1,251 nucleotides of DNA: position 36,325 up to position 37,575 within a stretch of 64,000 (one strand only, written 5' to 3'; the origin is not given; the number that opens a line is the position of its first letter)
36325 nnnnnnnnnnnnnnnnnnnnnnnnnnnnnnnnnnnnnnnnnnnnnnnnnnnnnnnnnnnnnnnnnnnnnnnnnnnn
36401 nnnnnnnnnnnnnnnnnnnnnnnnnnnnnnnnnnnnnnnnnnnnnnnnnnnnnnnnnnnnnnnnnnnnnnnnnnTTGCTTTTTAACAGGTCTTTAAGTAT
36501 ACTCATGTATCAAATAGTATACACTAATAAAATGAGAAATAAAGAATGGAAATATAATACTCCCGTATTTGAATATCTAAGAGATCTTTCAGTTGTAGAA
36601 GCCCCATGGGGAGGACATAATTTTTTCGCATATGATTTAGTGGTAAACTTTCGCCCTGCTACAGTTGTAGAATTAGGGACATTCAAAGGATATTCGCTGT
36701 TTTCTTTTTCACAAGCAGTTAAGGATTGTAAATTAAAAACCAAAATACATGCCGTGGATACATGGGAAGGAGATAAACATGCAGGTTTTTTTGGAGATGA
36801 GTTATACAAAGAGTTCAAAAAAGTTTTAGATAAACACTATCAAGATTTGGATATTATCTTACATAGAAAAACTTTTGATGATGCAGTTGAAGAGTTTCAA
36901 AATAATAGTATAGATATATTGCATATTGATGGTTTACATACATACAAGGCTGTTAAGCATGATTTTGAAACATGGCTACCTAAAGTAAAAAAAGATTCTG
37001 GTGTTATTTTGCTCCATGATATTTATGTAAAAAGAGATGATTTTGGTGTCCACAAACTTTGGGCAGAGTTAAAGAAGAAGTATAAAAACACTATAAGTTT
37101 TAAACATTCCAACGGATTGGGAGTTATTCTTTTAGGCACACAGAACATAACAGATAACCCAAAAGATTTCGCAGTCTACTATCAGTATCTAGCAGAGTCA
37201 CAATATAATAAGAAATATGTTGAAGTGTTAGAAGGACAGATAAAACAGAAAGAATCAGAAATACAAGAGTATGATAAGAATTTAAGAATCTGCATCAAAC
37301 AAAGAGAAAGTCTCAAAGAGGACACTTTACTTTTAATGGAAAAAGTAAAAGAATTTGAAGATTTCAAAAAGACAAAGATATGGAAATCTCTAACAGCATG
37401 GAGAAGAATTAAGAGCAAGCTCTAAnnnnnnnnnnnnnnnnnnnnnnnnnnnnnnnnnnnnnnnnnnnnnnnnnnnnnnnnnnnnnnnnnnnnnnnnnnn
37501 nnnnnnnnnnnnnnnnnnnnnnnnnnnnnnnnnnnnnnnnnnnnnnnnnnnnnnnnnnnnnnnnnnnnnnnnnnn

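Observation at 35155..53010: ~18-kb glycan synthesis/modification/export island combining a lipid-linked GtrB-like glycosyltransferase, two GT-C-like polytopic proteins, three methyltransferases and a Wzm/Wzt exporter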

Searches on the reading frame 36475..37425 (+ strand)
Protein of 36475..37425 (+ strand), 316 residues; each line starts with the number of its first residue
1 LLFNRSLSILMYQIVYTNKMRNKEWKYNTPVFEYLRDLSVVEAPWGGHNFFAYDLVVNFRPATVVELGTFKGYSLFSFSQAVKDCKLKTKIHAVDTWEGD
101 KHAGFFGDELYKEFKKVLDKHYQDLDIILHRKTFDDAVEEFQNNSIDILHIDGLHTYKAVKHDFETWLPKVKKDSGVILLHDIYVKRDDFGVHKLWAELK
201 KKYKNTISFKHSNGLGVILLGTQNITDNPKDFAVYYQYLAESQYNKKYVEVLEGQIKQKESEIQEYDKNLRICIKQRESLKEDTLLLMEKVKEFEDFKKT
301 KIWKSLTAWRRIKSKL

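Call 4: search_protein_families(library=pfam, proteins=[window:36475-37425:+], max_evalue=0.01)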
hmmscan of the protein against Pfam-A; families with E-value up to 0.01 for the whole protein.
window:36475-37425:+ (316 aa): 2 families
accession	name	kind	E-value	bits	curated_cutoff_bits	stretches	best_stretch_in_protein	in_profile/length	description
PF13578.12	Methyltransf_24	-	4.8e-26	92.1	26.3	1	65-183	1-105/105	Methyltransferase domain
PF12325.13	TMF_TATA_bd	-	6.8e-05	23.4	29.1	1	242-299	7-64/115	TATA element modulatory factor 1 TATA binding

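Call 23: search_protein_families(library=ncbifam, proteins=[window:36475-37425:+], max_evalue=0.001)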
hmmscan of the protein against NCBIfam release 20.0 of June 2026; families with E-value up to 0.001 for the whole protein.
window:36475-37425:+ (316 aa): 1 family
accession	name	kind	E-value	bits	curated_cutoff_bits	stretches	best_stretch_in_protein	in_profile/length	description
NF045824.1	RhmsylMtase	equivalog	0.00022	20.7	400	1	4-96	4-96/226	rhamnosyl O-methyltransferase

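Call 59: search_solved_structures(query=window:36532-37425:+, max_evalue=0.01)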
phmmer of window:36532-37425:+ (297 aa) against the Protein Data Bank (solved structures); distinct sequences matched with E-value up to 0.01: 1.
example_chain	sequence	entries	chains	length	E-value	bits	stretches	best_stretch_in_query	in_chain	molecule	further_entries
6g7d_A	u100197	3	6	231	0.0018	20.8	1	127-213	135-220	Methyltransferase domain protein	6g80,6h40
